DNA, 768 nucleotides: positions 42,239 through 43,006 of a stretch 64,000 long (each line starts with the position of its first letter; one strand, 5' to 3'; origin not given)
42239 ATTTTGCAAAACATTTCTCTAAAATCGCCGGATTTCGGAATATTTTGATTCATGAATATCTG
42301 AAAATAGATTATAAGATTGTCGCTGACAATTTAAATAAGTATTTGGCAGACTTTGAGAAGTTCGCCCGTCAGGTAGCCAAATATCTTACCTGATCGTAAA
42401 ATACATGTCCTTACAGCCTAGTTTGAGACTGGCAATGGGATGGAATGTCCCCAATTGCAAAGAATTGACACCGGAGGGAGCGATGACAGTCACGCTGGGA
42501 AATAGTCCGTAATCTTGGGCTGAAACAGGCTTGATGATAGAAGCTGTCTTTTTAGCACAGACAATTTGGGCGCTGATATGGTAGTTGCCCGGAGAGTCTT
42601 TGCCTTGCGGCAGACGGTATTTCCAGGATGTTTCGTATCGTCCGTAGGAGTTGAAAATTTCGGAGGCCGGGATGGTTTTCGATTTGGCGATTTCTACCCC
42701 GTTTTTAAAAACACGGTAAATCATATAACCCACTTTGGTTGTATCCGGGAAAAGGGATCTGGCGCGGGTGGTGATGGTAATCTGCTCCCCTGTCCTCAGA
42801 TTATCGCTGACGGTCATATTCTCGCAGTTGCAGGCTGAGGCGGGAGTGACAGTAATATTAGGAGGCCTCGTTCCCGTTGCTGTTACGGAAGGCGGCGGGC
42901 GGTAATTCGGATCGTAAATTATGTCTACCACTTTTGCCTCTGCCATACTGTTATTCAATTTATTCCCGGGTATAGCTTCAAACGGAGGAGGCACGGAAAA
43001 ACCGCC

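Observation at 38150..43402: Two secreted proteins share a ~150-aa C-terminal domain that ends in a conserved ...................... motif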

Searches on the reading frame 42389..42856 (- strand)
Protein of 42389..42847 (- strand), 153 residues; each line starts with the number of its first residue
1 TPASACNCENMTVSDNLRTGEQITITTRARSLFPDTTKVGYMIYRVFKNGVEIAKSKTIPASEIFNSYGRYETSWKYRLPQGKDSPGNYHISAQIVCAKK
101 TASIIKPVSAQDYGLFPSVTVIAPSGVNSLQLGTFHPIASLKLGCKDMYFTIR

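Call 7: find_homologous_proteins(query=window:42389-42847:-, max_evalue=0.01)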
Query seq(153 aa): 7 candidates shared short words with the query, none scored E <= 0.01.

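Call 8: search_solved_structures(query=window:42389-42847:-, max_evalue=10)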
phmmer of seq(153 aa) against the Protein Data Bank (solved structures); distinct sequences matched with E-value up to 10: 5.
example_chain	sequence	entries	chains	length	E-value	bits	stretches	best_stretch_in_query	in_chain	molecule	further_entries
4hpz_A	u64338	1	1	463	4.1e-06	30.1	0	99-134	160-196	dTale2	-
3ugm_A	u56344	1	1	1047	0.00039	23.7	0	100-131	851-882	TAL effector AvrBs3/PthA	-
3pp7_A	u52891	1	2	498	1.1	12.5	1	7-58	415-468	Pyruvate kinase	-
1pkl_A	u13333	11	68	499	1.1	12.5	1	7-58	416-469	PROTEIN (PYRUVATE KINASE) | Pyruvate kinase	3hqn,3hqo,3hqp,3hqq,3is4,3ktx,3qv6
3e0v_A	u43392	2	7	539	1.1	12.4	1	7-58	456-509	Pyruvate kinase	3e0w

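Call 17: search_protein_representatives(alignment_id=A1)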
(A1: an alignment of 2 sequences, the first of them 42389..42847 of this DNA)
Query: 2 sequences, 188 profile positions. Proteins with E-value up to 0.001 (for the whole library): 159; up to 1e-10: 57; up to 1e-30: 6. The best 150 are listed.
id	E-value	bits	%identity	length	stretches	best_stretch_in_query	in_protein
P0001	8.8e-108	374.7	-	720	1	1-188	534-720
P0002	1.5e-82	292.5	-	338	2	1-119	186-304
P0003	4.4e-49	183.3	-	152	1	42-187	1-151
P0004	1.9e-46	174.7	-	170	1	18-187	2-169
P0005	1.1e-39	152.7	-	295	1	3-187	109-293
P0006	2.3e-32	128.8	-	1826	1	5-187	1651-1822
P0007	2.3e-30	122.3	-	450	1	1-184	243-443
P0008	1.8e-27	112.8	-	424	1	3-187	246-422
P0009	1.2e-24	103.6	-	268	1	1-180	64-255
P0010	4.4e-24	101.8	-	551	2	1-176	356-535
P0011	4.8e-24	101.7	-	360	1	5-187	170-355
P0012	1.8e-23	99.8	-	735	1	2-184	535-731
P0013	5.7e-23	98.2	-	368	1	2-187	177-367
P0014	4.7e-22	95.2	-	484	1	3-187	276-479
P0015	7.0e-22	94.6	-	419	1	3-187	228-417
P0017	1.5e-21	93.5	-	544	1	3-187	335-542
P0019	7.5e-21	91.3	-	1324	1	1-186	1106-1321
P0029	1.1e-15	74.4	-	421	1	3-174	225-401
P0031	2.2e-15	73.4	-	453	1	2-187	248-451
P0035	4.3e-14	69.2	-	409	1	4-149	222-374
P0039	8.0e-14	68.3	-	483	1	2-187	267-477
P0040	9.8e-14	68.1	-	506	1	3-186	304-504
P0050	5.3e-12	62.4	-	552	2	2-101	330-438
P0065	6.8e-10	55.5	-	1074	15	11-78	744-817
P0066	6.9e-10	55.5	-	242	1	3-185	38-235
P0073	1.5e-09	54.4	-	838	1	5-185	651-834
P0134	5.2e-05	39.6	-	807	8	23-79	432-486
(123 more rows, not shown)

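Call 25: search_protein_families(library=pfam, alignment_id=A2, max_evalue=0.001)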
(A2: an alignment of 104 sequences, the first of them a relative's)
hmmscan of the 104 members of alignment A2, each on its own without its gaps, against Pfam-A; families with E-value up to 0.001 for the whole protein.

A. member 1, P0001 (720 aa): 0 families

B. families by the number of members that match (of 104 scanned): 11 families
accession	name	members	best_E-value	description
PF13620.12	CarboxypepD_reg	2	4.9e-05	Carboxypeptidase regulatory-like domain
PF01079.26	Hint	1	7.4e-20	Hint module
PF08517.17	AXH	1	5.6e-13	Ataxin-1 and HBP1 module (AXH)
PF05203.21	Hom_end_hint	1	6.5e-13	Hom_end-associated Hint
PF14890.11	Intein_splicing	1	2.3e-12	Intein splicing domain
PF07591.16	PT-HINT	1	3.1e-09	Pretoxin HINT domain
PF14623.11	Vint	1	2.6e-06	Hint-domain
PF13403.11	Hint_2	1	3.4e-06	Hint domain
PF05887.16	Trypan_PARP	1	0.00018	Procyclic acidic repetitive protein (PARP)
PF02369.22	Big_1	1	0.00032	Bacterial Ig-like domain (group 1)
PF20598.4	DUF6795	1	0.0007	Domain of unknown function (DUF6795)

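Call 28: find_homologous_proteins(query=A3, max_evalue=0.001)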
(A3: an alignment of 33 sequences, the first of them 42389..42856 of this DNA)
Query A3 (33 sequences) (156 aa, profile of the alignment): 17 proteins with E <= 0.001 among 2003 candidates.
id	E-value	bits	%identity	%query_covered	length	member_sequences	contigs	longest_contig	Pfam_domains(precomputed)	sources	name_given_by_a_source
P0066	3.5e-43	166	30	65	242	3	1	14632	-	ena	-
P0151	8.8e-42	162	29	95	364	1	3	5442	-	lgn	-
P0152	1.2e-41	161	25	64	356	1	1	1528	-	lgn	-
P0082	2.0e-40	157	28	66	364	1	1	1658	-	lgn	-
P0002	1.1e-39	155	99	100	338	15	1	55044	-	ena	-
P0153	1.7e-38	151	91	100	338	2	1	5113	-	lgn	-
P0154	2.8e-38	150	58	100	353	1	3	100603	-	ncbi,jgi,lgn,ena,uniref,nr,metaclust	ncbi:MAG: hypothetical protein UV73_C0006G0010 [Candidatus Gottesmanbacteria bacterium GW2011_GWA2_4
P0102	1.4e-35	141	40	31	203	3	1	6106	-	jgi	jgi:hypothetical protein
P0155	2.1e-35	141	29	97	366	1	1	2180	-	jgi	jgi:hypothetical protein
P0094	2.7e-35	140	29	63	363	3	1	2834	-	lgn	-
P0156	3.0e-35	140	27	63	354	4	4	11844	-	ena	-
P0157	1.3e-33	135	28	63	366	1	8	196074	-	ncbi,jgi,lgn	-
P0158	3.1e-30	124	62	100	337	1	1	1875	-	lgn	-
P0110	1.0e-29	122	35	54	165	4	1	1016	-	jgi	-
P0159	2.4e-27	114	34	35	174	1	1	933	-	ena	-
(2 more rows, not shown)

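Call 30: find_encoding_contigs(protein=P0154, flank=10000, max_places=3)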
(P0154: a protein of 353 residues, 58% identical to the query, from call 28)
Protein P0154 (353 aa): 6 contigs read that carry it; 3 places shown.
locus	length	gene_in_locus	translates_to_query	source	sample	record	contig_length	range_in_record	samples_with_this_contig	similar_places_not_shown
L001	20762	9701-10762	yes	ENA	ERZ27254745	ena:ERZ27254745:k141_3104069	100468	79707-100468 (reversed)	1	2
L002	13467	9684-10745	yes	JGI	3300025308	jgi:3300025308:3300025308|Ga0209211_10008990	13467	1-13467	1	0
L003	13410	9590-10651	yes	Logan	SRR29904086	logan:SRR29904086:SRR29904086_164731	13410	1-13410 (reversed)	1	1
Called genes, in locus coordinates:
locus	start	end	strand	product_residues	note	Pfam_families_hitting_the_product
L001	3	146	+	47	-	?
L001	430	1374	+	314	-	PF02729:OTCace_N, PF00185:OTCace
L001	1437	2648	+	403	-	PF00764:Arginosuc_synth, PF20979:Arginosuc_syn_C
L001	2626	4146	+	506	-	PF00206:Lyase_1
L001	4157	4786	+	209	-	PF04199:Cyclase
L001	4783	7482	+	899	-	PF03483:B3_4, PF03485:Arg_tRNA_synt_N, PF00750:tRNA-synt_1d, PF05746:DALR_1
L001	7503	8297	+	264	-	PF02557:VanY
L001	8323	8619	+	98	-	-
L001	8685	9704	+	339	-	-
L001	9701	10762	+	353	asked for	-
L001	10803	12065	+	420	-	-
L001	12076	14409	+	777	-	-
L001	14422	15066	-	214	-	-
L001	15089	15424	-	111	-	PF04020:Phage_holin_4_2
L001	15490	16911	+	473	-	PF13231:PMT_2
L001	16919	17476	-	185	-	PF01769:MgtE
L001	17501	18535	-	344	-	PF01544:CorA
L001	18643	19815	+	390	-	PF13231:PMT_2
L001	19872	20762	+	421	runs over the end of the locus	PF00675:Peptidase_M16, PF05193:Peptidase_M16_C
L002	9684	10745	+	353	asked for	-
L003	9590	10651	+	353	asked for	-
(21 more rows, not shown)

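Call 31: find_encoding_contigs(protein=P0157, flank=10000, max_places=3)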
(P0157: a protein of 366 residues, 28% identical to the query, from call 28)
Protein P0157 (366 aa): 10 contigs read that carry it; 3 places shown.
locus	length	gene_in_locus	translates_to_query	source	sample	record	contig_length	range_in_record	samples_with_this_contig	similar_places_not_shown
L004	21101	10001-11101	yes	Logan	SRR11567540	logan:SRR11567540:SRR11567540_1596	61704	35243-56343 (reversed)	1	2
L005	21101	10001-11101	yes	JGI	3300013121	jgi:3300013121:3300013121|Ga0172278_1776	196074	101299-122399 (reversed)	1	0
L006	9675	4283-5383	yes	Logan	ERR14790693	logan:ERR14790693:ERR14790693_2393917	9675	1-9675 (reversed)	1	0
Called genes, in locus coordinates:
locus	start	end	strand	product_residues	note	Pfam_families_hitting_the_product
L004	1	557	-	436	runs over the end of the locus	PF06202:GDE_C, PF22422:MGH1-like_GH (faint)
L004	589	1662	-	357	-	PF13439:Glyco_transf_4, PF13579:Glyco_trans_4_4, PF00534:Glycos_transf_1, PF13692:Glyco_trans_1_4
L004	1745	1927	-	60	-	-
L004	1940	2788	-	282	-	PF23441:SDR, PF00106:adh_short, PF08659:KR, PF13561:adh_short_C2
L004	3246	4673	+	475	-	-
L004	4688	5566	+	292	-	PF13347:MFS_2 (faint), PF00083:Sugar_tr, PF07690:MFS_1, PF11700:ATG22 (faint), PF12832:MFS_1_like (faint)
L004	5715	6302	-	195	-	PF03703:bPH_2 (weak)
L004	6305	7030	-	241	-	PF01988:VIT1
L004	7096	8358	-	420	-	PF00515:TPR_1 (faint), PF07719:TPR_2 (faint), PF14559:TPR_19 (faint), PF13374:TPR_10 (faint), PF13424:TPR_12 (weak), PF13428:TPR_14 (faint)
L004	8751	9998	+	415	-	PF13414:TPR_11 (faint), PF13424:TPR_12 (faint), PF13428:TPR_14 (faint), PF13432:TPR_16 (faint), PF14559:TPR_19 (faint), PF00515:TPR_1 (weak), PF07719:TPR_2 (weak), PF13181:TPR_8 (weak), +3 more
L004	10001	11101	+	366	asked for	-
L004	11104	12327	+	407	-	PF09992:NAGPA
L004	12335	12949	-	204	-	PF11181:YflT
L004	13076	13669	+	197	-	-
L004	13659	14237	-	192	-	-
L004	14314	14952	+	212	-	-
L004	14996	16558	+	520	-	PF07724:AAA_2, PF00004:AAA (faint), PF07728:AAA_5 (weak)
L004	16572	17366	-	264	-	PF13483:Lactamase_B_3, PF12706:Lactamase_B_2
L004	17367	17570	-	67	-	-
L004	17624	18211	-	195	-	PF14014:DUF4230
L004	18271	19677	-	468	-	PF04542:Sigma70_r2, PF04545:Sigma70_r4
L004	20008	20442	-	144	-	-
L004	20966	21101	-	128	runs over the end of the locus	-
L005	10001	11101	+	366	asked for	-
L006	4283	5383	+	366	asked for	-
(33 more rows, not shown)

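Call 36: predict_structure(alignment_id=A3)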
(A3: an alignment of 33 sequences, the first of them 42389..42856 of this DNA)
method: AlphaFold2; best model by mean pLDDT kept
length: 156 residues; sequences in the alignment: 33
mean_pLDDT: 86.6   pTM: 0.73
mean pLDDT of the five models: 86.6, 85.4, 84.8, 84.3, 83.9
residues with pLDDT >= 90: 108; 70-90: 9; 50-70: 39; < 50: 0
segments of 3 or more residues with pLDDT < 50: none
pLDDT, mean of each block of 10 residues (from residue 1): 78 95 96 96 98 98 97 98 94 98 75 58 63 62 89 95
secondary structure, 60 per line:
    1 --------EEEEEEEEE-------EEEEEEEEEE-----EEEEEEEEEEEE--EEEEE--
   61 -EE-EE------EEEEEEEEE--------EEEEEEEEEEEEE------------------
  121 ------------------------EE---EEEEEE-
elements in order: E9-17 E25-34 E40-51 E54-58 E73-81 E90-102 E150-155

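Call 39: fold_search(model_id=the predicted structure, library=pdb)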
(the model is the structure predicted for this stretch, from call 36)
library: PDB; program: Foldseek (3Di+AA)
matches with E <= 10: 1669; with E <= 0.001: 14
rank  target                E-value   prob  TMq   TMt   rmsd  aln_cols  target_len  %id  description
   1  1rho_A                3.4e-04  1.00  0.44  0.46   4.6       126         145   15  STRUCTURE OF RHO GUANINE NUCLEOTIDE DISSOCIATION INHIBITOR (released 1997-10-15)
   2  2n80_MODEL_1_B        3.8e-04  1.00  0.46  0.41   3.5       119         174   15  p75NTR DD:RhoGDI (released 2015-12-23)
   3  1ft0_A                3.8e-04  1.00  0.42  0.50   5.0       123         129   16  CRYSTAL STRUCTURE OF TRUNCATED HUMAN RHOGDI K113A MUTANT (released 2001-05-02)
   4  1ft3_A                4.5e-04  1.00  0.45  0.53   4.7       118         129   14  CRYSTAL STRUCTURE OF TRUNCATED RHOGDI K141A MUTANT (released 2001-05-02)
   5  2jhs                  5.3e-04  1.00  0.44  0.49   3.2       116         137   13  CRYSTAL STRUCTURE OF RHOGDI K135H,K138H,K141H MUTANT (released 2007-05-08)
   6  1rho_C                5.6e-04  1.00  0.44  0.49   3.6       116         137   16  STRUCTURE OF RHO GUANINE NUCLEOTIDE DISSOCIATION INHIBITOR (released 1997-10-15)
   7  1cc0_E                5.9e-04  1.00  0.43  0.38   3.6       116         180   16  CRYSTAL STRUCTURE OF THE RHOA.GDP-RHOGDI COMPLEX (released 2000-01-07)
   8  1ft3_B                6.2e-04  1.00  0.42  0.47   5.1       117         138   16  CRYSTAL STRUCTURE OF TRUNCATED RHOGDI K141A MUTANT (released 2001-05-02)
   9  2jhx_A                6.6e-04  1.00  0.42  0.47   3.9       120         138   16  CRYSTAL STRUCTURE OF RHOGDI E155H, E157H MUTANT (released 2007-05-08)
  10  2bxw_A                7.3e-04  1.00  0.44  0.49   3.2       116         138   13  CRYSTAL STRUCTURE OF RHOGDI Lys(135,138,141)Tyr MUTANT (released 2005-08-19)
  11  2jhz_A                7.3e-04  1.00  0.44  0.49   3.6       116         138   16  CRYSTAL STRUCTURE OF RHOGDI E155S, E157S MUTANT (released 2007-05-08)
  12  2ji0                  8.1e-04  1.00  0.44  0.49   3.3       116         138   13  CRYSTAL STRUCTURE OF RHOGDI K138Y, K141Y MUTANT (released 2007-05-08)
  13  1ds6_B                8.6e-04  1.00  0.41  0.36   6.6       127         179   15  CRYSTAL STRUCTURE OF A RAC-RHOGDI COMPLEX (released 2000-07-12)
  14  1fst_B                9.1e-04  1.00  0.44  0.46   7.2       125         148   14  CRYSTAL STRUCTURE OF TRUNCATED HUMAN RHOGDI TRIPLE MUTANT (released 2001-05-02)
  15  1ft0_B                1.0e-03  1.00  0.44  0.49   3.3       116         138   15  CRYSTAL STRUCTURE OF TRUNCATED HUMAN RHOGDI K113A MUTANT (released 2001-05-02)
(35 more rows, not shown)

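Call 41: list_cluster_members(proteins=[P0001, P0005, P0006, P0007, P0010, P0012, P0019, P0031, P0040, P0065])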
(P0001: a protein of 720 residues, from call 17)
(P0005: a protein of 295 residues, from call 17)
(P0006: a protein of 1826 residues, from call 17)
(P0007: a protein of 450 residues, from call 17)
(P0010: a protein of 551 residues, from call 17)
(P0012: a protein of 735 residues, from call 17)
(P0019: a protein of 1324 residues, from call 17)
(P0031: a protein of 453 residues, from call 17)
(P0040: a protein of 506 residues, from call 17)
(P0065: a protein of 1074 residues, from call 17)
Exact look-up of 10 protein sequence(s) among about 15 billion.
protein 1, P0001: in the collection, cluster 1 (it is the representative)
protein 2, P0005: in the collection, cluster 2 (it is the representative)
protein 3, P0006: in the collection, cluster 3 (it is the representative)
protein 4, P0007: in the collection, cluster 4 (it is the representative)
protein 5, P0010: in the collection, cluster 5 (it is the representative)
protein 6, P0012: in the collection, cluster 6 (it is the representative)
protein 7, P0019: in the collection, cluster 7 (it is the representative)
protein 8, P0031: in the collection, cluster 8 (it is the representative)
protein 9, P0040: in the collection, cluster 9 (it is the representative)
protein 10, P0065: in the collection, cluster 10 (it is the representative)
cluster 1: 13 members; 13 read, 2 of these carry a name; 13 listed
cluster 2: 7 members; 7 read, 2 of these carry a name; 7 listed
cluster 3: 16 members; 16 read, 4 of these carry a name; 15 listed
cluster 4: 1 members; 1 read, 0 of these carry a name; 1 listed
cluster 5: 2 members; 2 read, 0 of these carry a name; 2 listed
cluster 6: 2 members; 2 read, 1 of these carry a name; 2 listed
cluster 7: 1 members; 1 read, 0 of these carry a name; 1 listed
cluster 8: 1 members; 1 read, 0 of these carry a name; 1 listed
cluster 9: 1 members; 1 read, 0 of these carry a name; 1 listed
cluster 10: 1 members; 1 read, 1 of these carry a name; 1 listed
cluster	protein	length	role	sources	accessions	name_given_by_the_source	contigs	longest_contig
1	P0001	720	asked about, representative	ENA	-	-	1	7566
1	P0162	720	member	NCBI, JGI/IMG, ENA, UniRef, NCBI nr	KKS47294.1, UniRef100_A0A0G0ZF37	MAG: Plus agglutinin [Candidatus Gottesmanbacteria bacterium GW2011_GWA2_42_18] | Plus agglutinin n=1 Tax=Candidatus Gottesmanbacteria bacterium GW2011_GWA2_42_18 ...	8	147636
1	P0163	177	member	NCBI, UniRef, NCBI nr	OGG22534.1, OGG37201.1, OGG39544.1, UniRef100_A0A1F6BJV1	hypothetical protein A3J20_04940 [Candidatus Gottesmanbacteria bacterium ... | Uncharacterized protein n=1 Tax=Candidatus Gottesmanbacteria bacterium ... | MAG: hypothetical protein A3E72_03745 [Candidatus Gottesmanbacteria bacterium ...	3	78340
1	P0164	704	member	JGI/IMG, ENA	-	-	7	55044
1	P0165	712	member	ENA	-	-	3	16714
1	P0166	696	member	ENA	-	-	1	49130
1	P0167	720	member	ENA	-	-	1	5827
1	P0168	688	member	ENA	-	-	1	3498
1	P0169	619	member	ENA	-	-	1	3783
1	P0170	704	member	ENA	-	-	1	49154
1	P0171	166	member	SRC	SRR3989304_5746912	-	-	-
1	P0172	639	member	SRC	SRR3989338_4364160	-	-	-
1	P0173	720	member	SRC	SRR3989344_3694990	-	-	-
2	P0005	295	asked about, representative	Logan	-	-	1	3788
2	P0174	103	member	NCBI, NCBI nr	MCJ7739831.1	hypothetical protein MUP32_00755, partial [Candidatus Microgenomates bacterium] | hypothetical protein [Candidatus Microgenomates bacterium]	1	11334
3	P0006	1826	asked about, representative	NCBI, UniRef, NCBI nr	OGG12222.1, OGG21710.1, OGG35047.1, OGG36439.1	hypothetical protein A3J20_03400 [Candidatus Gottesmanbacteria bacterium ... | Teneurin-like YD-shell domain-containing protein n=1 Tax=Candidatus Gottesmanbacteria ... | MAG: hypothetical protein A2781_04885 [Candidatus Gottesmanbacteria bacterium ...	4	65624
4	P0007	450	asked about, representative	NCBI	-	-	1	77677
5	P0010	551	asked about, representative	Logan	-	-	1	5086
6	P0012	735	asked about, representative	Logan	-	-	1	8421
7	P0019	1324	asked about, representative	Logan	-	-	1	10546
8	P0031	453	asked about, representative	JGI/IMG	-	-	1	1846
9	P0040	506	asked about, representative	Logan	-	-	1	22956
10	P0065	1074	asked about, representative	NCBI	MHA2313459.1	MAG: hypothetical protein ACXADF_18420, partial [Candidatus Thorarchaeota archaeon]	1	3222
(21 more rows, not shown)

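Call 42: find_related_loci(query=A1, collection=genome_contigs, flank=6000)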
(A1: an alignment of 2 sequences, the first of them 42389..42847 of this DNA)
Query A1 (153 aa) in genome_contigs; peptide patterns used: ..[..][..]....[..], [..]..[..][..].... (x = any residue, [..] = any of these).
115 stretches matched a pattern, but none encodes a relative of the query by tblastn (E <= 1e-3).

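Call 54: search_protein_families(library=pfam, proteins=[P0006, P0019, P0073, P0065, P0134], max_evalue=0.001)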
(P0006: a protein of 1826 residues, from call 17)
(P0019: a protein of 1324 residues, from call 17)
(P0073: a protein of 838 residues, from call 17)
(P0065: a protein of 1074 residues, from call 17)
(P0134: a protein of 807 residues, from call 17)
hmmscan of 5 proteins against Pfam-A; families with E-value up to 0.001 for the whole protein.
P0006 (1826 aa): 3 families
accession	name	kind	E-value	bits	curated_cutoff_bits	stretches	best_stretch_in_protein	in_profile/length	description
PF05593.20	RHS_repeat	-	3.3e-17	62.8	22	1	1259-1288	1-30/38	RHS Repeat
PF03534.18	SpvB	-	3.4e-05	23.6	22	0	190-304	35-147/287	Salmonella virulence plasmid 65kDa B protein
PF20041.5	DUF6443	-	7.7e-05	23.4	27.8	0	1035-1131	16-89/137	Domain of unknown function (DUF6443)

P0019 (1324 aa): 0 families

P0073 (838 aa): 0 families

P0065 (1074 aa): 7 families
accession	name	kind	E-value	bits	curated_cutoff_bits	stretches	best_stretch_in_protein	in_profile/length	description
PF17086.10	HV_small_capsid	-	3.8e-19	69.2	25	0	1008-1040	28-60/77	Small capsid protein of Herpesviridae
PF00857.26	Isochorismatase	-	5.9e-10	39.9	27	0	942-986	80-124/175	Isochorismatase domain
PF09134.16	Invasin_D3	-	4.6e-09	37.1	33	0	811-848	17-54/98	Invasin, domain 3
PF23302.1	HTH_DNAJC9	-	7.4e-08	32.9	27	0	432-455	10-33/69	DNAJC9 HTH domain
PF21570.3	ArgZ-like_C_2nd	-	8.8e-07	29.2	27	0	84-116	12-44/213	Arginine dihydrolase ArgZ-like, C-terminal, Rossmann fold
PF14987.11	NADHdh_A3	-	6.2e-06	26.9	27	0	1025-1046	28-49/78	NADH dehydrogenase 1 alpha subcomplex subunit 3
PF07987.16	DUF1775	-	0.00077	20.3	25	0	816-883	59-121/146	Domain of unkown function (DUF1775)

P0134 (807 aa): 15 families
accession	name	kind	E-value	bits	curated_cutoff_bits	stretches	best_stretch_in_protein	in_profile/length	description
PF00041.27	fn3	-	8.8e-86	282.7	25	8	234-307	1-75/84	Fibronectin type III domain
PF10179.15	NDNF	-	7.2e-42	142.9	27.3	0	249-313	57-121/127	Neuron-derived neurotrophic factor, first Fn(III) domain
PF25059.1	FN3_DSCAM-DSCAML_C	-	4.3e-27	94.7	39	0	275-321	39-85/89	DSCAM/DSCAML C-terminal Fn3-like domain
PF18370.7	RGI_lyase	-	2e-19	70.2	27.8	0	58-118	16-78/86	Rhamnogalacturonan I lyases beta-sheet domain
PF16656.11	Pur_ac_phosph_N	-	6.1e-18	65.6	30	0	625-694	28-93/93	Purple acid Phosphatase, N-terminal domain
PF16893.11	fn3_2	-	3.1e-17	63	27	0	239-308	8-81/89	Fibronectin type III domain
PF17425.8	Arylsulfotran_N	-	2.3e-13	50.5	24.2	0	88-130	46-87/88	Arylsulfotransferase Ig-like domain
PF14486.12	DUF4432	-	2.7e-11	43.2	32.5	0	408-506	199-298/304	Domain of unknown function (DUF4432)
PF15418.12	DUF4625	-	3.5e-11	43.9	27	0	97-123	99-125/131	Domain of unknown function (DUF4625)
PF25788.1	Ig_Rha78A_N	-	3.2e-10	40.6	27.4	0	656-695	63-102/105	Rha78A-like, N-terminal immunoglobulin domain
PF17744.7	DUF5581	-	6.6e-09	36.8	25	0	265-303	47-82/105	Family of unknown function (DUF5581) Fn3-like domain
PF19743.5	ASTN1_2_fn3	-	9.3e-08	32.9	24.3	0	660-688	90-118/123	ASTN1/2 Fn3 domain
PF21764.3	Invasin_D4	-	3.7e-07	31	27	0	689-734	8-53/88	Invasin, domain 4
PF01789.22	PsbP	-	0.00031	21.3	23.5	0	588-678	47-136/155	PsbP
PF03778.18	DUF321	-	0.00048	20.1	25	0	12-19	9-16/23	Protein of unknown function (DUF321)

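Call 57: find_encoding_contigs(protein=P0066, flank=8000, max_places=2)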
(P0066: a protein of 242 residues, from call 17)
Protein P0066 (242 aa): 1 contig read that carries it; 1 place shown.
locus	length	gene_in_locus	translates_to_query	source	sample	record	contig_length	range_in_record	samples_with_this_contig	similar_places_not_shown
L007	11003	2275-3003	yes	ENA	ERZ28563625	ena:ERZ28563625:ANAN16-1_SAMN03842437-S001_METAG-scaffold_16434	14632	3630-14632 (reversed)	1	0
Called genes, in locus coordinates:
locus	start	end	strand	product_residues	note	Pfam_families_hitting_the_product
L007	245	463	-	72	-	-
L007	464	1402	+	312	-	-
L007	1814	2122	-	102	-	-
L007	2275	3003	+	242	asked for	-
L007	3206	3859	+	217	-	PF03575:Peptidase_S51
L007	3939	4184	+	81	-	PF15919:HicB_lk_antitox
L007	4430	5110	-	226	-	PF01694:Rhomboid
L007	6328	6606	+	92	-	-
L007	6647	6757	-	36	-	-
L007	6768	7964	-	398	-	PF00390:malic, PF03949:Malic_M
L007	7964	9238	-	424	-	PF02812:ELFV_dehydrog_N, PF00208:ELFV_dehydrog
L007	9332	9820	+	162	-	-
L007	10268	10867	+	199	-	-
